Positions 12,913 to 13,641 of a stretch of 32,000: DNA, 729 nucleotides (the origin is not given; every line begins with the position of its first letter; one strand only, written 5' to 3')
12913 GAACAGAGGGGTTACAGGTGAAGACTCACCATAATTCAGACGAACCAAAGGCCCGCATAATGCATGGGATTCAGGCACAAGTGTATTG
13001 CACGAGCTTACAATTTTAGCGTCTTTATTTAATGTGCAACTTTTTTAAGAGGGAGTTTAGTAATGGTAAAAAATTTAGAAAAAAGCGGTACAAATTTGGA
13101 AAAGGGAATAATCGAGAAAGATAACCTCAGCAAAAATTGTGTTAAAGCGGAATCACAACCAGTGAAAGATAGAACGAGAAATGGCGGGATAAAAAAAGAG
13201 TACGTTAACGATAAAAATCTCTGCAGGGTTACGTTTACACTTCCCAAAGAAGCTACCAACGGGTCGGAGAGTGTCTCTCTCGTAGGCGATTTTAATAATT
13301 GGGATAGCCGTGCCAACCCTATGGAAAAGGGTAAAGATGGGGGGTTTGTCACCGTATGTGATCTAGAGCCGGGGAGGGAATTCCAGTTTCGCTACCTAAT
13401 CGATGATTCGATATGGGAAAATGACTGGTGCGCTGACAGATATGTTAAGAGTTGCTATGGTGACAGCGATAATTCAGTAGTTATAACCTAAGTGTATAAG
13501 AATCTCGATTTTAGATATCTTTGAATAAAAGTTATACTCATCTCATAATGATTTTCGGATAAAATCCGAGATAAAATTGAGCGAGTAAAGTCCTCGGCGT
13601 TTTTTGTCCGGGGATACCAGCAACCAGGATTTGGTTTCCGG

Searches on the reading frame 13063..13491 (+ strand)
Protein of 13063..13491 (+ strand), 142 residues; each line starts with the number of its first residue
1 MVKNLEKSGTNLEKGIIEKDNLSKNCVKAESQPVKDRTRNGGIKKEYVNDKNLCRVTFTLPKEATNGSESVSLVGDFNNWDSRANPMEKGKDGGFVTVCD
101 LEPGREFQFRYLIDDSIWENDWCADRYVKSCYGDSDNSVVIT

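Call 3: search_protein_families(library=pfam, proteins=[window:13063-13491:+], max_evalue=0.01)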
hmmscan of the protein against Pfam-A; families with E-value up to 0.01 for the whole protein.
window:13063-13491:+ (142 aa): 3 families
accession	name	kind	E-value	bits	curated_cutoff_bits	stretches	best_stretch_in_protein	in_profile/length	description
PF16561.11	AMPK1_CBM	-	8.2e-07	29.6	26.8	1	66-117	9-57/85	Glycogen recognition site of AMP-activated protein kinase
PF02922.24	CBM_48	-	1.3e-05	25.8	22.4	1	68-110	22-67/83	Carbohydrate-binding module 48 (Isoamylase N-terminal domain)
PF00686.25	CBM_20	-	0.0013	18.9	23.3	1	54-121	2-80/97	Starch binding domain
